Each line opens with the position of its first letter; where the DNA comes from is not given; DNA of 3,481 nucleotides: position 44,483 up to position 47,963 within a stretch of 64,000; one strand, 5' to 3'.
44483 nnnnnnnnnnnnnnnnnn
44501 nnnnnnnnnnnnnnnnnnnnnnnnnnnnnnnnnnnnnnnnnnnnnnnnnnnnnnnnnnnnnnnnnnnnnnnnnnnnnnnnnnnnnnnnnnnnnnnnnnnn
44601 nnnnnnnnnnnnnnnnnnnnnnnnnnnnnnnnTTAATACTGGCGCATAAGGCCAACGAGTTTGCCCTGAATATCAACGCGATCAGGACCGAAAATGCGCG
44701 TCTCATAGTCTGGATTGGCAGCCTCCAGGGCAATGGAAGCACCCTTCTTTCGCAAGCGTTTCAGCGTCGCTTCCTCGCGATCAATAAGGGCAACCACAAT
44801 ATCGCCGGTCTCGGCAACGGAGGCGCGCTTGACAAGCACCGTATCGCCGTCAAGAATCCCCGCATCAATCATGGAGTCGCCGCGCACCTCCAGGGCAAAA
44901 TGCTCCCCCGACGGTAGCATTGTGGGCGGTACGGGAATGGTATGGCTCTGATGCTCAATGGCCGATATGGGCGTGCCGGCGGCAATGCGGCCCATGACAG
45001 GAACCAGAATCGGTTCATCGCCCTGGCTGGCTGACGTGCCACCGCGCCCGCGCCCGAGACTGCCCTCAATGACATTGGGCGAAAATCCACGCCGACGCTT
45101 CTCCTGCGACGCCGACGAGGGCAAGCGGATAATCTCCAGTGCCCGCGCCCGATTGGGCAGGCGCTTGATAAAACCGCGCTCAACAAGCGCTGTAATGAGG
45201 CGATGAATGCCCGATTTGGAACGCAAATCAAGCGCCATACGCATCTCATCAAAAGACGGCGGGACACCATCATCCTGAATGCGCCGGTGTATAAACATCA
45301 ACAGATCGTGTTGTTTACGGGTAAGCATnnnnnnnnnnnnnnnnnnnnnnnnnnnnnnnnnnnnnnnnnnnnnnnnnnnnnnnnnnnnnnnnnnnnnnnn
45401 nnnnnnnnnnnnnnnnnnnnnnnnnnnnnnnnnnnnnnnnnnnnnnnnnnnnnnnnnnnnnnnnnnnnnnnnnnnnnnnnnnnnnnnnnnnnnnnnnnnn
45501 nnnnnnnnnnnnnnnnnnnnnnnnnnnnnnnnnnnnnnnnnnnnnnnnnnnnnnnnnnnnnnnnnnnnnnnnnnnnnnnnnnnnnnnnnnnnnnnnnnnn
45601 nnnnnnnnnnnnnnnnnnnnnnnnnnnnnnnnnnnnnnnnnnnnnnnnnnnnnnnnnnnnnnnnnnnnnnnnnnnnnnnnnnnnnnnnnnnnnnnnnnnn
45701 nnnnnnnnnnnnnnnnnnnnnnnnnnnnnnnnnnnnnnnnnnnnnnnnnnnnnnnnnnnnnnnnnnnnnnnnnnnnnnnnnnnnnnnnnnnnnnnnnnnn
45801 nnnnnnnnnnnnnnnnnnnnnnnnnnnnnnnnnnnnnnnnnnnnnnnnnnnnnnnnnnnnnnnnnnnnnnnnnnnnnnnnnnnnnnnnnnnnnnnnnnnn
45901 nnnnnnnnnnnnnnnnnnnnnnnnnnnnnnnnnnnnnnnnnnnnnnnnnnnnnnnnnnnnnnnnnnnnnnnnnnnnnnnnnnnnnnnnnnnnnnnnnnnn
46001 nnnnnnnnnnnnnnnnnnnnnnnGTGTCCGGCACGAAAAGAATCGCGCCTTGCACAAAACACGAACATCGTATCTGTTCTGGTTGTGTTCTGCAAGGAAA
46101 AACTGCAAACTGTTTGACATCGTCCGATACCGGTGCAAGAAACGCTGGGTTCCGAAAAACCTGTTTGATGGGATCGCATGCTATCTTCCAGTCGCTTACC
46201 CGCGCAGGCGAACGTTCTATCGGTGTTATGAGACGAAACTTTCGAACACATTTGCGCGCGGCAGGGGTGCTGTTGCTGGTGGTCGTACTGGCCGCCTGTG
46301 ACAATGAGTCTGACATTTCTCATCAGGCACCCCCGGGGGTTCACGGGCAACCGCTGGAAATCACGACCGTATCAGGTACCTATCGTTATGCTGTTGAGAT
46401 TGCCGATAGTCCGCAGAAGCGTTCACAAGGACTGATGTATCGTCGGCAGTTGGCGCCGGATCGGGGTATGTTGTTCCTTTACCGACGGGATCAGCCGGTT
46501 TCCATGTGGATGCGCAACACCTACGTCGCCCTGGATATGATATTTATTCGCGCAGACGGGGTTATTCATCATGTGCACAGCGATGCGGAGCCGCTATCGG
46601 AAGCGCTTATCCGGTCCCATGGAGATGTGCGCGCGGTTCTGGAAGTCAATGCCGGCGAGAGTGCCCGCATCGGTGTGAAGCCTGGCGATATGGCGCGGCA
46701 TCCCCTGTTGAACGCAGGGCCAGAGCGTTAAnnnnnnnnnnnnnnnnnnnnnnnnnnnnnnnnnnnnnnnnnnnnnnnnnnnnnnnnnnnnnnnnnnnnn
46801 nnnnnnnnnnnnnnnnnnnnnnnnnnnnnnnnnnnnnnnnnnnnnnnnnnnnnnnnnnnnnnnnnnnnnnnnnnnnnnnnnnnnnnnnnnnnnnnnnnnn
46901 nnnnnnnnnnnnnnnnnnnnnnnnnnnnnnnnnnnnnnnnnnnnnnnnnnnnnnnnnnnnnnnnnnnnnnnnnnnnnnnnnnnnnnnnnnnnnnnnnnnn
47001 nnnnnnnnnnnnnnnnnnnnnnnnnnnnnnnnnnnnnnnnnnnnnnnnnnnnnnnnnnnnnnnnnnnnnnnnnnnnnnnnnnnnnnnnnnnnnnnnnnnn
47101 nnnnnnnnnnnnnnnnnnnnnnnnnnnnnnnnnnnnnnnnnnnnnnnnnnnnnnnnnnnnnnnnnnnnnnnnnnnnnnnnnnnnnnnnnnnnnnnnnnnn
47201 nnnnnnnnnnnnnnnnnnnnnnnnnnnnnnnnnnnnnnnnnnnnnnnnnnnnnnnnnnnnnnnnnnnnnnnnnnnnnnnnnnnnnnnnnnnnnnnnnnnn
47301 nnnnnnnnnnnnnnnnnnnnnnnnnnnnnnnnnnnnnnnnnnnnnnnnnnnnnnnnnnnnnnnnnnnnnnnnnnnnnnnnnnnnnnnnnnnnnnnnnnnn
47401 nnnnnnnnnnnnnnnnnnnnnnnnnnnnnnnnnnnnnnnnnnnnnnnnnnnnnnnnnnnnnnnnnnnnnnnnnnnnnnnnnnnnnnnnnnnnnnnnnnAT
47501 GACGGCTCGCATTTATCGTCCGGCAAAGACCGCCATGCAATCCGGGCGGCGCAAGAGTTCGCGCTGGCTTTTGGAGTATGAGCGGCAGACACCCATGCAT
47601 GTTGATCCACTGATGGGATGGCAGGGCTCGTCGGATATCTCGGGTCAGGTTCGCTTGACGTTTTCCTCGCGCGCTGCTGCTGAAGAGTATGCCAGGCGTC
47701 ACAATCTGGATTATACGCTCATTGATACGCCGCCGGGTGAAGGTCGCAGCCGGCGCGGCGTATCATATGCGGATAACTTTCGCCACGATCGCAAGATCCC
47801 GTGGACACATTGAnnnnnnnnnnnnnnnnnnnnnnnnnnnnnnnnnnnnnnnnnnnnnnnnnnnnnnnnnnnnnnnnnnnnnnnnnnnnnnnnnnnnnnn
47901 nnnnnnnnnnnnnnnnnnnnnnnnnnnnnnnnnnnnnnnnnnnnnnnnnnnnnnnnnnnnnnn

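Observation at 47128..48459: The NDUFS4-like gene is bracketed by inverted D/E copies, each hit by an A insertion at the same internal site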

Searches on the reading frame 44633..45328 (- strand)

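Call 5: search_protein_families(library=pfam, proteins=[window:44633-45328:-])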
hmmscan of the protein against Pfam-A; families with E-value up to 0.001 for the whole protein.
window:44633-45328:- (231 aa): 3 families
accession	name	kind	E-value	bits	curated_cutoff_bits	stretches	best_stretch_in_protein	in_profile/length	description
PF00717.28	Peptidase_S24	-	3.1e-33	114.4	23.3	1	110-225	1-116/116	Peptidase S24-like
PF01726.22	LexA_DNA_bind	-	3e-15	56.2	23.7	1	2-63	4-65/65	LexA DNA binding domain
PF12802.13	MarR_2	-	4e-05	24.1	27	1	2-60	3-56/61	MarR family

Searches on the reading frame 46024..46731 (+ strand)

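Call 5: search_protein_families(library=pfam, proteins=[window:46024-46731:+])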
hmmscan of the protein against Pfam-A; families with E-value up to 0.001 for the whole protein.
window:46024-46731:+ (235 aa): 1 family
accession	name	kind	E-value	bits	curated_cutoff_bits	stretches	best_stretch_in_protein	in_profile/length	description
PF02643.20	DUF192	-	1.6e-32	111.9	27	1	123-223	2-93/96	Uncharacterized ACR, COG1430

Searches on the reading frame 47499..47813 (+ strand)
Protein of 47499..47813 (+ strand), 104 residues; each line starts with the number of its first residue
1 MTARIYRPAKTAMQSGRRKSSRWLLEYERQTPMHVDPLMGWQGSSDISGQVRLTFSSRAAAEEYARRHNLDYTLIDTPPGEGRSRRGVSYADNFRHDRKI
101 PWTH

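Call 5: search_protein_families(library=pfam, proteins=[window:47499-47813:+])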
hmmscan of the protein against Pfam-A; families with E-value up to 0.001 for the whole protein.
window:47499-47813:+ (104 aa): 1 family
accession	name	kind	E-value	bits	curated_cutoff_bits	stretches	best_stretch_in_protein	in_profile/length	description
PF04800.17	NDUS4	-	1.4e-29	102.6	31.9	1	2-99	1-95/96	NADH dehydrogenase ubiquinone Fe-S protein 4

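Call 8: find_related_loci(query=window:47499-47813:+, collection=genome_contigs, flank=6000)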
Query window:47499-47813:+ (104 aa) in genome_contigs; peptide patterns used: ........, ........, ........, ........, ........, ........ (x = any residue, [..] = any of these).
599 stretches matched a pattern (row limit reached: there are more); 531 encode a relative of the query (tblastn E <= 1e-3); the best 80 are kept; 80 distinct loci.
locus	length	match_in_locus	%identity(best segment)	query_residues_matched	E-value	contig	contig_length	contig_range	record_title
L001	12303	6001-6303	65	1-104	7e-43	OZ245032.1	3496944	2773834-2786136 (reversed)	MAG: Hyphomicrobiales bacterium isolate d090df07-2d85-4149-a64f-3d45e1912e2c genome assembly, chromosome: 1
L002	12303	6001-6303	56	1-104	4e-35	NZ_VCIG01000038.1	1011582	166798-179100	Ochrobactrum sp. CGA5 NODE_40_length_1011436_cov_84.483788, whole genome shotgun sequence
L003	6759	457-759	54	1-104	7e-35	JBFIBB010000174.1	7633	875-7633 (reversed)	MAG: Rhizobiaceae bacterium isolate Mix_sand10.2021.08.G.50 k141_1140795_length_7633_cov_9.0000, whole genome shotgun se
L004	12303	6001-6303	56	1-104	1e-34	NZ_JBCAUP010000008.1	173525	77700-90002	Brucella cytisi strain ESC1 Scaffold6_2, whole genome shotgun sequence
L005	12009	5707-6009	54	1-104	2e-34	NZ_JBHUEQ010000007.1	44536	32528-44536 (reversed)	Rhizobium helianthi strain CGMCC 1.12192 platanus_K_17_124_7, whole genome shotgun sequence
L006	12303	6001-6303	55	1-104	1e-34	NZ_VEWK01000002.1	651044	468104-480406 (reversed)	Brucella pecoris strain 08RB2639 contig2, whole genome shotgun sequence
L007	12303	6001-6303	55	1-104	2e-34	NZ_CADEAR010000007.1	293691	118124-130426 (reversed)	Brucella tritici isolate isolate, whole genome shotgun sequence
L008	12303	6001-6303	54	1-104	2e-34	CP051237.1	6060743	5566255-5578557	MAG: Pararhizobium sp. isolate ih9 chromosome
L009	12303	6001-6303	54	1-104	7e-34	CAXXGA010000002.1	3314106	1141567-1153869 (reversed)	MAG: Breoghania sp. isolate c25fde7c-5ef0-4a0e-b70d-964709d767e8 genome assembly, contig: contig_2, whole genome shotgun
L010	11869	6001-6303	51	1-104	8e-34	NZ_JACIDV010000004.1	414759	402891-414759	Rhizobium skierniewicense strain DSM 26438 Ga0373241_04, whole genome shotgun sequence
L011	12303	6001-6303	53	1-104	8e-34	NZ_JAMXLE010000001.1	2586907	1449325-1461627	Rhizobium sp. L1K21 NODE_1_length_2586907_cov_121.604637, whole genome shotgun sequence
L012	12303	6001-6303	52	1-104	1e-33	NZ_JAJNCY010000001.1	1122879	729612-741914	Rhizobium sp. C1 contig1, whole genome shotgun sequence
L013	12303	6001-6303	53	1-104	2e-33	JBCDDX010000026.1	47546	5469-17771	MAG: Pseudomonadota bacterium isolate P01_G01_bin.50 k141_1338595_length_47546_cov_17.0000, whole genome shotgun sequenc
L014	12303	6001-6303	51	1-104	2e-33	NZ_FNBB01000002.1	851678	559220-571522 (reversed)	Agrobacterium pusense strain LMG 25623, whole genome shotgun sequence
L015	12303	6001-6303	54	1-104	1e-33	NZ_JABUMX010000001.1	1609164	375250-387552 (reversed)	Phyllobacterium pellucidum strain BT25 5178.BT25.1_1_BT25.00001_5178.BT25.1, whole genome shotgun sequence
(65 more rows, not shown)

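Call 15: find_homologous_proteins(query=window:47499-47813:+, max_evalue=1e-20)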
Query window:47499-47813:+ (104 aa): 3137 proteins with E <= 1e-20 among 5877 candidates; the best 120 are listed.
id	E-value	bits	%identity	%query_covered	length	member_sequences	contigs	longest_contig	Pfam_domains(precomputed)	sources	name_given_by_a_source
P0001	6.7e-65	234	100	100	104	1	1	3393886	PF04800.18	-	-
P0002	6.3e-38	147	65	100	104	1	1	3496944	PF04800.18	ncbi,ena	-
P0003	1.1e-30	124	59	100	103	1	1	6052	PF04800.18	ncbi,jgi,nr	ncbi:MAG: ETC complex I subunit [Methylobacteriaceae bacterium]|jgi:hypothetical protein|nr:ETC comp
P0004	1.5e-30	123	57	99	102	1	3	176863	PF04800.18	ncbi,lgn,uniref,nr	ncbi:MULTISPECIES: ETC complex I subunit [unclassified Roseitalea]|uniref:ETC complex I subunit n=1 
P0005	4.6e-30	122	56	100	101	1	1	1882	PF04800.18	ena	-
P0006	1.2e-29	120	57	100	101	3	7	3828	PF04800.18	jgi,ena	jgi:hypothetical protein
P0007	1.3e-29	120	56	100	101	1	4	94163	PF04800.18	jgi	jgi:hypothetical protein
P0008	1.8e-29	120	55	100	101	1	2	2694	PF04800.18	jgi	jgi:hypothetical protein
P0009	2.1e-29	120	58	100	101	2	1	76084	PF04800.18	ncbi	-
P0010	2.3e-29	120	54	100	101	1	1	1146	PF04800.18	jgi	jgi:ETC complex I subunit conserved region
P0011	2.5e-29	119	54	100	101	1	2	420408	PF04800.18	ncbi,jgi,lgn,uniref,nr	ncbi:ETC complex I subunit [Mesorhizobium sp. RP14(2022)]|jgi:hypothetical protein|uniref:ETC comple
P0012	2.8e-29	119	54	100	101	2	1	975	PF04800.18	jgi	-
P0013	3.3e-29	119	56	100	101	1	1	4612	PF04800.18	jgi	jgi:hypothetical protein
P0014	3.4e-29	119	55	100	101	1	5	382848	PF04800.18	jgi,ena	-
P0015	4.2e-29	119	53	100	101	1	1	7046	PF04800.18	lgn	-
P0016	4.9e-29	118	57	100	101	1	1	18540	PF04800.18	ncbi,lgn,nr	ncbi:MAG: ETC complex I subunit [Devosiaceae bacterium]|nr:ETC complex I subunit [Devosiaceae bacter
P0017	5.3e-29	118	53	100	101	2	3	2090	PF04800.18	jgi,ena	jgi:hypothetical protein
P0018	5.5e-29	118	57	100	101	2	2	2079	PF04800.18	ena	-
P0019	7.0e-29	118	54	100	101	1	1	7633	PF04800.18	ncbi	-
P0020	7.0e-29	118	53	100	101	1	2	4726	PF04800.18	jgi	jgi:hypothetical protein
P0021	7.1e-29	118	56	100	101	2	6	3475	PF04800.18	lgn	-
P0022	7.4e-29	118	54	100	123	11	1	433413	PF04800.18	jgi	-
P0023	8.7e-29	118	54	100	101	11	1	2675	PF04800.18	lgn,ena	-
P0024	9.2e-29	118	55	100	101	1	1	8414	PF04800.18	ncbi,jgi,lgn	jgi:hypothetical protein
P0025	1.0e-28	117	55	100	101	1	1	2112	PF04800.18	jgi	jgi:hypothetical protein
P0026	1.2e-28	117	54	100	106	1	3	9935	PF04800.18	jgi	jgi:hypothetical protein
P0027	1.4e-28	117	54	100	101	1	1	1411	PF04800.18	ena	-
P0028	1.4e-28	117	54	100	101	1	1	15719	PF04800.18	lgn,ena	-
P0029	1.7e-28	117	55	100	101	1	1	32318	PF04800.18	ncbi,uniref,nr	ncbi:ETC complex I subunit [Nitratireductor sp. ZSWI3]|uniref:ETC complex I subunit n=1 Tax=Nitratir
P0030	1.7e-28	117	57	100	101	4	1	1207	PF04800.18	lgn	-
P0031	1.9e-28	117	56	100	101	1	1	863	PF04800.18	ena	-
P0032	2.0e-28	116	55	100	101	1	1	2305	PF04800.18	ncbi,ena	-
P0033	2.3e-28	116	57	100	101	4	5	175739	PF04800.18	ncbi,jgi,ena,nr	ncbi:MAG TPA: ETC complex I subunit [Hyphomicrobiales bacterium]|nr:ETC complex I subunit [Hyphomicr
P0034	2.3e-28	116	53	100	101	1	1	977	PF04800.18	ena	-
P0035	2.3e-28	116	55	100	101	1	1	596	PF04800.18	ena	-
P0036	2.6e-28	116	55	100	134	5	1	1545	PF04800.18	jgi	jgi:hypothetical protein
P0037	2.6e-28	116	53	100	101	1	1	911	PF04800.18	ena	-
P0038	2.7e-28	116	57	100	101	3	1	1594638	PF04800.18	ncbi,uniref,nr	ncbi:ETC complex I subunit [Notoacmeibacter sp. MSK16QG-6]|uniref:ETC complex I subunit n=1 Tax=Noto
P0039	2.9e-28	116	55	100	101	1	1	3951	PF04800.18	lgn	-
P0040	3.0e-28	116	53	100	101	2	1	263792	PF04800.18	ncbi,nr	ncbi:MAG: ETC complex I subunit [Methylobacterium mesophilicum]|nr:ETC complex I subunit [Methylobac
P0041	3.4e-28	116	56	100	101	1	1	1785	PF04800.18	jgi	jgi:ETC complex I subunit conserved region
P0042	3.5e-28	116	54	100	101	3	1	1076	PF04800.18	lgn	-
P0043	3.6e-28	116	54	100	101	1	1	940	PF04800.18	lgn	-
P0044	3.8e-28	116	54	100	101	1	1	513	PF04800.18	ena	-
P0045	4.2e-28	115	56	100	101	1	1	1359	PF04800.18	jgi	jgi:hypothetical protein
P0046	4.4e-28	115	54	100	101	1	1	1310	PF04800.18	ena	-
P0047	4.6e-28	115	52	100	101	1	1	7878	PF04800.18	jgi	jgi:hypothetical protein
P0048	4.8e-28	115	54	100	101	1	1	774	PF04800.18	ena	-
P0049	4.8e-28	115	55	100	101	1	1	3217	PF04800.18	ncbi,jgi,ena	jgi:hypothetical protein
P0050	4.9e-28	115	55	100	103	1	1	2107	PF04800.18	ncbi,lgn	-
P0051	4.9e-28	115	55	100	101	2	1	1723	PF04800.18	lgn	-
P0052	5.0e-28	115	53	100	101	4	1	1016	PF04800.18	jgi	jgi:hypothetical protein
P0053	5.1e-28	115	53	100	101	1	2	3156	PF04800.18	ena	-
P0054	5.1e-28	115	55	100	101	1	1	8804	PF04800.18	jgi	jgi:hypothetical protein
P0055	5.2e-28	115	55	100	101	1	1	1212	PF04800.18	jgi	jgi:hypothetical protein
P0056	5.3e-28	115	56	98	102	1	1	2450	PF04800.18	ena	-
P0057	5.4e-28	115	53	100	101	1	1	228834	PF04800.18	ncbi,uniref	ncbi:ETC complex I subunit [Allorhizobium pseudoryzae]|uniref:ETC complex I subunit n=1 Tax=Allorhiz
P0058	5.6e-28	115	53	100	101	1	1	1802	PF04800.18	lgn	-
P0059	5.9e-28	115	53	100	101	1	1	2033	PF04800.18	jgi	jgi:NADH dehydrogenase ubiquinone Fe-S protein 4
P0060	6.1e-28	115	54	100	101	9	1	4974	PF04800.18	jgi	jgi:hypothetical protein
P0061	6.1e-28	115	55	100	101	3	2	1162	PF04800.18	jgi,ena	jgi:hypothetical protein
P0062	6.2e-28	115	54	100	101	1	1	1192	PF04800.18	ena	-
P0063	6.4e-28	115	53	100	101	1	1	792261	PF04800.18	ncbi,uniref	ncbi:ETC complex I subunit [Zhengella sp. ZM62]|uniref:ETC complex I subunit n=1 Tax=Zhengella sedim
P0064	6.6e-28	115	54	100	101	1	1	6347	PF04800.18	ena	-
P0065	6.8e-28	115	56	100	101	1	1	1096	PF04800.18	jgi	jgi:hypothetical protein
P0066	7.1e-28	115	52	100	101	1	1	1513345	PF04800.18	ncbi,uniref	ncbi:ETC complex I subunit [Hoeflea sp. TYP-13]|uniref:ETC complex I subunit n=1 Tax=Hoeflea sp. TYP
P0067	7.5e-28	115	56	100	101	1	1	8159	PF04800.18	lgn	-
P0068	7.8e-28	115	57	100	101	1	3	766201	PF04800.18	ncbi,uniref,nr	ncbi:ETC complex I subunit [Notoacmeibacter marinus]|uniref:ETC complex I subunit n=1 Tax=Notoacmeib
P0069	8.0e-28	115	55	100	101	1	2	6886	PF04800.18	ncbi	-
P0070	8.0e-28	115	52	100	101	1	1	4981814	PF04800.18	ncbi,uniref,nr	ncbi:ETC complex I subunit [Hoeflea ulvae]|uniref:ETC complex I subunit n=1 Tax=Hoeflea ulvae TaxID=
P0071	8.4e-28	114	55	100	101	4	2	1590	PF04800.18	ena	-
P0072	9.1e-28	114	55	100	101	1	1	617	PF04800.18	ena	-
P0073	9.3e-28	114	55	100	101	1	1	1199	PF04800.18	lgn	-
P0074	1.0e-27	114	51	100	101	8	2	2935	PF04800.18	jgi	jgi:hypothetical protein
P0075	1.1e-27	114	54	100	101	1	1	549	PF04800.18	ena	-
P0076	1.1e-27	114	54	100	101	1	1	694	PF04800.18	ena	-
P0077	1.2e-27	114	54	100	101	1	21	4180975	PF04800.18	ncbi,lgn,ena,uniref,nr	ncbi:ETC complex I subunit [Nitratireductor rhodophyticola]|uniref:ETC complex I subunit conserved r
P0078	1.2e-27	114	52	100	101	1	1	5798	PF04800.18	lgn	-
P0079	1.2e-27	114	56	100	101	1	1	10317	PF04800.18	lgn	-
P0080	1.3e-27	114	53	100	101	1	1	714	PF04800.18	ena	-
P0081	1.3e-27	114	56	100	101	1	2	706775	PF04800.18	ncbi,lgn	ncbi:MAG: ETC complex I subunit [Rhizobiaceae bacterium]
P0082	1.3e-27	114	54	100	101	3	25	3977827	PF04800.18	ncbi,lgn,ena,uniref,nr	ncbi:ETC complex I subunit [Nitratireductor aquimarinus]|uniref:ETC complex I subunit n=1 Tax=Nitrat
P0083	1.4e-27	114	54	100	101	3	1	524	PF04800.18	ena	-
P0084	1.4e-27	114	54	100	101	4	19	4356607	PF04800.18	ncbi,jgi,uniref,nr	ncbi:ETC complex I subunit [Georhizobium profundi]|jgi:hypothetical protein|uniref:ETC complex I sub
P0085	1.4e-27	114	52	100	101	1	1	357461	PF04800.18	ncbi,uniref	ncbi:ETC complex I subunit [Amorphus sp. 3PC139-8]|uniref:ETC complex I subunit n=1 Tax=Amorphus sp.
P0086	1.4e-27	114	53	100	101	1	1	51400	PF04800.18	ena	-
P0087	1.5e-27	114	53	100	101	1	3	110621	PF04800.18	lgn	-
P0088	1.5e-27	114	54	100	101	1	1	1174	PF04800.18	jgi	-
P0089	1.5e-27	114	52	100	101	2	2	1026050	PF04800.18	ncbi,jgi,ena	jgi:hypothetical protein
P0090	1.6e-27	114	54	100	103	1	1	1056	PF04800.18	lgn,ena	-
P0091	1.6e-27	114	58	100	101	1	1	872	PF04800.18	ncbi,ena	-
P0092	1.6e-27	114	52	100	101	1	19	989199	PF04800.18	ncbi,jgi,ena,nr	ncbi:MAG: ETC complex I subunit [Hoeflea sp. BRH_c9]|nr:MAG: ETC complex I subunit [Hoeflea sp. BRH_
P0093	1.6e-27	114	55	100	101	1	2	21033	PF04800.18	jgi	jgi:hypothetical protein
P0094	1.7e-27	114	55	100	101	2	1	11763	PF04800.18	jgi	jgi:ETC complex I subunit conserved region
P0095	1.7e-27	114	53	100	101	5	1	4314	PF04800.18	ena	-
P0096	1.7e-27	113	53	100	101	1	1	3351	PF04800.18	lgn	-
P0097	1.8e-27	113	54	100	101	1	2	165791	PF04800.18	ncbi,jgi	jgi:hypothetical protein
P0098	1.8e-27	113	53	100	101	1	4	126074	PF04800.18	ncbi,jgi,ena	ncbi:MAG: ETC complex I subunit [Mesorhizobium sp.]|jgi:hypothetical protein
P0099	1.8e-27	113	55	100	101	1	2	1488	PF04800.18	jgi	jgi:hypothetical protein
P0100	1.8e-27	113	52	100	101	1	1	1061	PF04800.18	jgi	jgi:hypothetical protein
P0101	1.9e-27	113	51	100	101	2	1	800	PF04800.18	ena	-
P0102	1.9e-27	113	53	100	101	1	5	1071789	PF04800.18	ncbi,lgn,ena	-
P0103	1.9e-27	113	55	100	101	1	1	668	PF04800.18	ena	-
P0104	2.0e-27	113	53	100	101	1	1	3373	PF04800.18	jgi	jgi:hypothetical protein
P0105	2.0e-27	113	56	100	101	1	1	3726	PF04800.18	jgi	jgi:hypothetical protein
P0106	2.2e-27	113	58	100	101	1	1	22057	PF04800.18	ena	-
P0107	2.2e-27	113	53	100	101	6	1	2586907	PF04800.18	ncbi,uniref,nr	ncbi:ETC complex I subunit [Rhizobium sp. L1K21]|uniref:ETC complex I subunit n=1 Tax=Rhizobium sp. 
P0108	2.2e-27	113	56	100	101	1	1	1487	PF04800.18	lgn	-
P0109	2.4e-27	113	53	100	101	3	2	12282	PF04800.18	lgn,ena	-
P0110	2.4e-27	113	52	100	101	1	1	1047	PF04800.18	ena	-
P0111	2.4e-27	113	54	100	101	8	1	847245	PF04800.18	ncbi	ncbi:ETC complex I subunit [Hoeflea sp. CAU 1731]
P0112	2.5e-27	113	53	100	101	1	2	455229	PF04800.18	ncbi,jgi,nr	ncbi:MAG TPA: ETC complex I subunit [Rhizomicrobium sp.]|jgi:hypothetical protein|nr:ETC complex I s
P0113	2.5e-27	113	53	100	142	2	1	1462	PF04800.18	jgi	jgi:hypothetical protein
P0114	2.7e-27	113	52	100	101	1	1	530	PF04800.18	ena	-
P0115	2.8e-27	113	54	100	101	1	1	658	PF04800.18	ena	-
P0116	2.8e-27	113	50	100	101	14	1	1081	PF04800.18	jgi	jgi:hypothetical protein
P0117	2.9e-27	113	52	100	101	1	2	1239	PF04800.18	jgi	-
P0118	3.0e-27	113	53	100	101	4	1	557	PF04800.18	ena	-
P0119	3.1e-27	113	51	100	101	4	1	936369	PF04800.18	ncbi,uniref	ncbi:ETC complex I subunit [Mesorhizobium sp. KR2-14]|uniref:ETC complex I subunit n=1 Tax=Mesorhizo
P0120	3.2e-27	113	53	100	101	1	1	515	PF04800.18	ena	-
